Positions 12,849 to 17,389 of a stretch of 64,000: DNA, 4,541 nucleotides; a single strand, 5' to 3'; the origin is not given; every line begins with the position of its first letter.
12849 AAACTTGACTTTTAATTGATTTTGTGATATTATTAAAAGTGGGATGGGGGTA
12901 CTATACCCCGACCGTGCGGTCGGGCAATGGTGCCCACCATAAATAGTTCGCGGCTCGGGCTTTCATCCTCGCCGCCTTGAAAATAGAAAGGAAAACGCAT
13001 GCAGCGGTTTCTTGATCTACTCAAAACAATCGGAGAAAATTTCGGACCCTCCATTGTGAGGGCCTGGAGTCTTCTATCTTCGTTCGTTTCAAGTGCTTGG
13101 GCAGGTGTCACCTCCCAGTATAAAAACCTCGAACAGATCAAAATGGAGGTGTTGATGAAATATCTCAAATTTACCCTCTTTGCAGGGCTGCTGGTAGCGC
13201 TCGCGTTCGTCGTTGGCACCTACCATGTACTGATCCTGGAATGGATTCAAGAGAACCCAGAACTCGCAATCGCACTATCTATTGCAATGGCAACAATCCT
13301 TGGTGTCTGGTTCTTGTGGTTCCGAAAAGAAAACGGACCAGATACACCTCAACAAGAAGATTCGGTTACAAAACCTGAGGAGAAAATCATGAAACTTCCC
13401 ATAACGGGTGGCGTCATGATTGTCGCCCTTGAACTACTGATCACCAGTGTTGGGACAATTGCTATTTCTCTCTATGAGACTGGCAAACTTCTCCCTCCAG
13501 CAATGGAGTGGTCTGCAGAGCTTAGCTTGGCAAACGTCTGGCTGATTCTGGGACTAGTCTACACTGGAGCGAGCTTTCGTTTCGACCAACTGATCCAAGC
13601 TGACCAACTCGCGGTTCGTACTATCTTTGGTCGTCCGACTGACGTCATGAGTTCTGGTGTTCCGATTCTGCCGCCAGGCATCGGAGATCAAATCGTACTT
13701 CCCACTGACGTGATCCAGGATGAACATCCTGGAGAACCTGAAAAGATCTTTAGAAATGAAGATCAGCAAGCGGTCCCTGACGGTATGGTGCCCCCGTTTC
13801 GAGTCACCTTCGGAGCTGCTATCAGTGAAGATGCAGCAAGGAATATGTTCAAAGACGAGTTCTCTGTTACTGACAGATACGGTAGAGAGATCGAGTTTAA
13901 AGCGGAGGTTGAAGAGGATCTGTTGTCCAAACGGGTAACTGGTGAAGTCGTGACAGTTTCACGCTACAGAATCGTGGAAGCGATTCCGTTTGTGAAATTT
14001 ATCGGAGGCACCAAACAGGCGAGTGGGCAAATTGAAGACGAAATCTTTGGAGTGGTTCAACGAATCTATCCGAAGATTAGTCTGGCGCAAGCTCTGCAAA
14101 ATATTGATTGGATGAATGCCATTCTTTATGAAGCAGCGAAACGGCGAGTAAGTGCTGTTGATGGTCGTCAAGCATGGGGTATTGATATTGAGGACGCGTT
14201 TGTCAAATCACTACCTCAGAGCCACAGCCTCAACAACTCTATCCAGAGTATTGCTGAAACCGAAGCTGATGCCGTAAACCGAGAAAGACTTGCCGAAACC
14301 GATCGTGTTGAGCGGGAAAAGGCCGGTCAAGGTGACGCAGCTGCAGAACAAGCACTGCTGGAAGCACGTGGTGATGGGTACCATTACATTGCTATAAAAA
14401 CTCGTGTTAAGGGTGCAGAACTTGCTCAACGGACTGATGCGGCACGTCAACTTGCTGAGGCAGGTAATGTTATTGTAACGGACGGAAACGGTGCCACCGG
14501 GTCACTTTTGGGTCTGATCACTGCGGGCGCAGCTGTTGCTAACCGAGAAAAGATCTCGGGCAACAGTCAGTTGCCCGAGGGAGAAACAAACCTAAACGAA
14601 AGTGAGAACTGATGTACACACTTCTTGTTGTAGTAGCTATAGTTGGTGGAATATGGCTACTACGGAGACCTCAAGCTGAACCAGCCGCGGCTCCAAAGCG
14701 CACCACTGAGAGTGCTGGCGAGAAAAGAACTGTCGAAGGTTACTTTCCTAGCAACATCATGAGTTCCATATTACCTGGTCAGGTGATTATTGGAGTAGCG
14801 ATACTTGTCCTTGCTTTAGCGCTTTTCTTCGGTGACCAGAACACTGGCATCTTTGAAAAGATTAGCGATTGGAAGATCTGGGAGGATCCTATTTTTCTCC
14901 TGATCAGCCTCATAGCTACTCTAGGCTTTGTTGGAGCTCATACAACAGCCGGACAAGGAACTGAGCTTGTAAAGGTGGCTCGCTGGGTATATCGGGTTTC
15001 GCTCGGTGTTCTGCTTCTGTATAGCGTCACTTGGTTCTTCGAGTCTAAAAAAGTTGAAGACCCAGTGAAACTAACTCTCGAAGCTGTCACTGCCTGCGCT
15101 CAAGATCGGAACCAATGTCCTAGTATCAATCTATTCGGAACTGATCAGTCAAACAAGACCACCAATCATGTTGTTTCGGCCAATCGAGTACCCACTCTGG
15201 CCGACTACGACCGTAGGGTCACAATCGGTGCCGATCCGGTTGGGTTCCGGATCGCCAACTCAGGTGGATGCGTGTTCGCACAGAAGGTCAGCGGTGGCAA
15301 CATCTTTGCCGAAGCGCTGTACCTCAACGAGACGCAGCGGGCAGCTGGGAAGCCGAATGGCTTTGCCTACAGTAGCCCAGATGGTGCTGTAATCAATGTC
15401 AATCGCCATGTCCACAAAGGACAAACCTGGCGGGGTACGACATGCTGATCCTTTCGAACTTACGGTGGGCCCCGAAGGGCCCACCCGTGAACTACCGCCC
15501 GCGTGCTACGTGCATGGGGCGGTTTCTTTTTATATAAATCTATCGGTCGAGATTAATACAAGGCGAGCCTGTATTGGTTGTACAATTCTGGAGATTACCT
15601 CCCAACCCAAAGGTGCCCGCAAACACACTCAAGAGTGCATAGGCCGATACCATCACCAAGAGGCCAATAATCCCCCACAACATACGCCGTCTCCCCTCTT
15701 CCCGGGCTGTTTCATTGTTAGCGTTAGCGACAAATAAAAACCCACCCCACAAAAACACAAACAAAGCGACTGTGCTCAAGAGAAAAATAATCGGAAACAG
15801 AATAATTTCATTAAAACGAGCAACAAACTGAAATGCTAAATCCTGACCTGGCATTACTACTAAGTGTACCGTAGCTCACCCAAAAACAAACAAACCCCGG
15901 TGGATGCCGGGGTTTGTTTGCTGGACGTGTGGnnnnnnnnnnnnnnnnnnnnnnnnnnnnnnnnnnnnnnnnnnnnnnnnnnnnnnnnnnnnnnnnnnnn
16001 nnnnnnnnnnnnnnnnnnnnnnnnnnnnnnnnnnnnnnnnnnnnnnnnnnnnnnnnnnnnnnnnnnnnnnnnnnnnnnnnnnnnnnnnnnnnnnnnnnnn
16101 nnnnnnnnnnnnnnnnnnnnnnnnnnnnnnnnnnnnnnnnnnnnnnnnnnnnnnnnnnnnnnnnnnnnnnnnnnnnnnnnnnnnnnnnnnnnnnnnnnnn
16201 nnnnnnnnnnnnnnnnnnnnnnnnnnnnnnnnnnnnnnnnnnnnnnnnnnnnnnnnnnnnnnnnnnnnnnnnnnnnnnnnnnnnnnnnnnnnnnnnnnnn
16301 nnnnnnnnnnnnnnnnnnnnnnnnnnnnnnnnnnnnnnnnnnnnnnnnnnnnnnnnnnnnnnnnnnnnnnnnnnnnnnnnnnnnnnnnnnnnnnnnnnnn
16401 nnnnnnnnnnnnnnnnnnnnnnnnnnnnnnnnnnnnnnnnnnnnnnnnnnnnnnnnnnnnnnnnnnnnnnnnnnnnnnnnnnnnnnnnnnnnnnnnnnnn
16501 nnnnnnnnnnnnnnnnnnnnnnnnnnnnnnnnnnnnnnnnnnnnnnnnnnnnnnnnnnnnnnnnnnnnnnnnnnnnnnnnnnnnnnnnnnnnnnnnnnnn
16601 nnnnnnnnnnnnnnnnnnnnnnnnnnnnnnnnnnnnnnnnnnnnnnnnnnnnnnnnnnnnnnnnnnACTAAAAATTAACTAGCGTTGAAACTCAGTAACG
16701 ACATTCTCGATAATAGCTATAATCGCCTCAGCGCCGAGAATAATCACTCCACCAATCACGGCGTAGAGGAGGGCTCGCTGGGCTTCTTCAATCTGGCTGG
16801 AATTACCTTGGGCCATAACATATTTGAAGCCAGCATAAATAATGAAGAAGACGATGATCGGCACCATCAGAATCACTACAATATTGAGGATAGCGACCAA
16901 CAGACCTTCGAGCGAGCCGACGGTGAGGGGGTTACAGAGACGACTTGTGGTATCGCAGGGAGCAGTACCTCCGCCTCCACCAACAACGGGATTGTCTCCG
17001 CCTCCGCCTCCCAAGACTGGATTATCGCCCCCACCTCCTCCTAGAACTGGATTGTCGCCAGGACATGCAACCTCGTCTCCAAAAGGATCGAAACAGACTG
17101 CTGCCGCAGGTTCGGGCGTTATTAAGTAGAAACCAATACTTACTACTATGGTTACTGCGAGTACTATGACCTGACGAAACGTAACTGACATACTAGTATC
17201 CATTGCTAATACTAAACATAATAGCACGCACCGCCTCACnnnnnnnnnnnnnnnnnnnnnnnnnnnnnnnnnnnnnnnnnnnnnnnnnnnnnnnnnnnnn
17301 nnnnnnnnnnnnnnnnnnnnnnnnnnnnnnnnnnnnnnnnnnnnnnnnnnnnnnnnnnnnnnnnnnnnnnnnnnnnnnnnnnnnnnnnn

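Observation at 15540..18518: Tandem array of four VirB2/TrbC-like pilin paralogs with anchored binding-protein, co-transcribed after gyrA and a methyltransferase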

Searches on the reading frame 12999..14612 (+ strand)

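Call 3: search_protein_families(library=pfam, proteins=[window:12999-14612:+], max_evalue=1)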
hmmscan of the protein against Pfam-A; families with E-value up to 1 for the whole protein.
window:12999-14612:+ (537 aa): 1 family
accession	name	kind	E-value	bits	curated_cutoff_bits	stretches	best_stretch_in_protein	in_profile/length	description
PF01145.31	Band_7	-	0.087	13.3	23.6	0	199-434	3-174/176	SPFH domain / Band 7 family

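Call 4: search_protein_families(library=ncbifam, proteins=[window:12999-14612:+], max_evalue=1)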
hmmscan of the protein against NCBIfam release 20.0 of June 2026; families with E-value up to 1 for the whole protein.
window:12999-14612:+ (537 aa): 2 families
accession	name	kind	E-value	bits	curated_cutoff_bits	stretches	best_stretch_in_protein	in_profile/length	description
NF001389.0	PRK00281.1-2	equivalog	0.018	14.5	262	1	51-102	100-151/272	undecaprenyl-diphosphate phosphatase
NF045993.1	MAG0130_MAG3770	subfamily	0.36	10.8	85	1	54-108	18-69/140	MAG0130/MAG3770 family membrane protein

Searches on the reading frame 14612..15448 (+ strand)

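Call 3: search_protein_families(library=pfam, proteins=[window:14612-15448:+], max_evalue=1)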
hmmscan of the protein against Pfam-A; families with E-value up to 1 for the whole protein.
window:14612-15448:+ (278 aa): 4 families
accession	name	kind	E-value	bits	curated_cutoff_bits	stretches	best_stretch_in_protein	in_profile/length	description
PF19706.4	DUF6203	-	0.007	16.7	26.7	0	122-150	9-36/54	Family of unknown function (DUF6203)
PF11356.14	T2SSC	-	0.16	12.3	27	0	133-188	8-68/141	Type II secretion system protein C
PF07331.16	TctB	-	0.17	12.5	29.1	1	41-143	28-128/137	Tripartite tricarboxylate transporter TctB family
PF07332.16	Phage_holin_3_6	-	0.84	10.1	28.4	1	4-39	78-112/116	Putative Actinobacterial Holin-X, holin superfamily III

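Call 4: search_protein_families(library=ncbifam, proteins=[window:14612-15448:+], max_evalue=1)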
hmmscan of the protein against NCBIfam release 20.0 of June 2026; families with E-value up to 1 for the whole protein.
window:14612-15448:+ (278 aa): 1 family
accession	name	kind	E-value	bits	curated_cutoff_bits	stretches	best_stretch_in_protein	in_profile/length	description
NF041023.1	PP0621_fam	subfamily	0.2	12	45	0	4-34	4-34/71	PP0621 family protein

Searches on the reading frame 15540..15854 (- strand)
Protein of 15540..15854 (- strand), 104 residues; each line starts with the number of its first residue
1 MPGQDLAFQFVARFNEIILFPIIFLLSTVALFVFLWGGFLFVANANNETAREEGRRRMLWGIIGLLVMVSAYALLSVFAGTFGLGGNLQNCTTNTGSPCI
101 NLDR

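Call 3: search_protein_families(library=pfam, proteins=[window:15540-15854:-], max_evalue=1)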
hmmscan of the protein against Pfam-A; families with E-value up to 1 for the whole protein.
window:15540-15854:- (104 aa): 5 families
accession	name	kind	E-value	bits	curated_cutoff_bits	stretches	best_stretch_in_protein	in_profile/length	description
PF18895.5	T4SS_pilin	-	2.1e-07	31.3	26.6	1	25-78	19-71/71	Type IV secretion system pilin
PF07331.16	TctB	-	0.012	16.2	29.1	1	19-80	31-90/137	Tripartite tricarboxylate transporter TctB family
PF04479.18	RTA1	-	0.057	13.4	24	1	19-77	68-126/208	RTA1 like protein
PF16015.10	Promethin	-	0.058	13.6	27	1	11-43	69-101/106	Promethin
PF13567.11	DUF4131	-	0.8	9.8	31.6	0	21-77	4-50/165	Domain of unknown function (DUF4131)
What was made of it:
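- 15540..15854 (-): Pilin 4 (104 aa): hairpin without a signal peptide, with a C-terminal Cys pair; always the last gene of the array. PF18895 at 31.3 bits (call 3).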

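Call 4: search_protein_families(library=ncbifam, proteins=[window:15540-15854:-], max_evalue=1)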
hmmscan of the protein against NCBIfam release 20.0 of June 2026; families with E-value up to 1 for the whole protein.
window:15540-15854:- (104 aa): 3 families
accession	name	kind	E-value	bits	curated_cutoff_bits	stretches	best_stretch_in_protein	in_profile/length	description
NF045849.1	ICE_MMCAP2_0565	equivalog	1e-08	34.7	40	1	16-81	14-79/80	Mbov_0395 family pilin-like conjugal transfer protein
NF033218.1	anchor_AmaP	equivalog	0.063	13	55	1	12-78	2-70/166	alkaline shock response membrane anchor protein AmaP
NF045516.2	SepX_GlpR_1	exception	0.29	10.9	160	1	37-76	168-207/293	divisome protein SepX/GlpR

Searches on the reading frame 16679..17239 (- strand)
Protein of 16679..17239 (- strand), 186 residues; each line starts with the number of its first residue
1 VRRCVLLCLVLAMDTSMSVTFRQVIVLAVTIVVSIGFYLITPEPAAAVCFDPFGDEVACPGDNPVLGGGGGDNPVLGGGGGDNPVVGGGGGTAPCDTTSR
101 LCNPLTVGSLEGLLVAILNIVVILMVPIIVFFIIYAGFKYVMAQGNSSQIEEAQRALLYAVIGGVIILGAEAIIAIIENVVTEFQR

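Call 3: search_protein_families(library=pfam, proteins=[window:16679-17239:-], max_evalue=1)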
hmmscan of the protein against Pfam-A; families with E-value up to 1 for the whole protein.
window:16679-17239:- (186 aa): 3 families
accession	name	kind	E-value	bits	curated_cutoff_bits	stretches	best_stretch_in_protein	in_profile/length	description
PF18895.5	T4SS_pilin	-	5.6e-07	30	26.6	1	107-174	2-68/71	Type IV secretion system pilin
PF04956.18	TrbC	-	0.002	18.8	27.9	1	109-176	36-97/98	TrbC/VIRB2 pilin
PF12666.12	PrgI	-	0.0049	17.8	27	1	19-46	17-47/91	PrgI family protein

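Call 4: search_protein_families(library=ncbifam, proteins=[window:16679-17239:-], max_evalue=1)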
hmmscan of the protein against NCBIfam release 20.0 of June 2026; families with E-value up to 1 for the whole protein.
window:16679-17239:- (186 aa): 1 family
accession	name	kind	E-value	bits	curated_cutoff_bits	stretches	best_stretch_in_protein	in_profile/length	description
NF045849.1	ICE_MMCAP2_0565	equivalog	0.00059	19.5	40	1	116-179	15-78/80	Mbov_0395 family pilin-like conjugal transfer protein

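Call 76: search_protein_families(library=pfam, alignment_id=A3, max_evalue=0.01)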
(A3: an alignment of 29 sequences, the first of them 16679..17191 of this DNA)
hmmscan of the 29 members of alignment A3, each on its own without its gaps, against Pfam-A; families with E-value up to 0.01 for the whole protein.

A. member 1, window:16679-17191:- (170 aa): 3 families
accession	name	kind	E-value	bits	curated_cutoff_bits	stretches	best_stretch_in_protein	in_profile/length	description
PF18895.5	T4SS_pilin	-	4.6e-07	30.3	26.6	1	91-158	2-68/71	Type IV secretion system pilin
PF04956.18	TrbC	-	0.0016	19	27.9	1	93-160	36-97/98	TrbC/VIRB2 pilin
PF12666.12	PrgI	-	0.0064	17.4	27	1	4-30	18-47/91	PrgI family protein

B. families by the number of members that match (of 29 scanned): 12 families
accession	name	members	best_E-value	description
PF18895.5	T4SS_pilin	29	2e-11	Type IV secretion system pilin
PF04956.18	TrbC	27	2.9e-08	TrbC/VIRB2 pilin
PF01554.23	MatE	3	0.00029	MatE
PF19607.4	DUF6112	3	0.0056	Family of unknown function (DUF6112)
PF02921.19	UCR_TM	2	0.00032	Ubiquinol cytochrome reductase transmembrane region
PF09919.14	DUF2149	2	0.0049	Uncharacterized conserved protein (DUF2149)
PF09945.14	DUF2177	2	0.0071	Predicted membrane protein (DUF2177)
PF05987.18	DUF898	1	0.0059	Bacterial protein of unknown function (DUF898)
PF04290.18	DctQ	1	0.0061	Tripartite ATP-independent periplasmic transporters, DctQ component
PF12666.12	PrgI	1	0.0064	PrgI family protein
PF06836.17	DUF1240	1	0.0071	Protein of unknown function (DUF1240)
PF00520.37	Ion_trans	1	0.0096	Ion transport protein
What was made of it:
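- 16679..17191 (-): Pilin 1 (170 aa): signal anchor, Gly-rich linker, Cys pair, pilin hairpin. This is the most TrbC/VirB2-like paralog and the one coupled to the SBP. PF18895 at 30.3 bits (threshold 26.6); PF04956 TrbC at E 0.0016 (call 76). Of 29 orthologs, 29 match PF18895 and 27 match PF04956 (call 76).
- Closest known: Classical VirB2/TrbC conjugative pilins. Same: Pilin-1 orthologs match the Pfam model (27 of 29, best E 2.9e-8; call 76).
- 27 of 29 pilin-1 orthologs match TrbC/VirB2, best E 2.9e-8 (call 76). Pilin-1 orthologs match TrbC/VirB2 at E 2.9e-8 (call 76).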
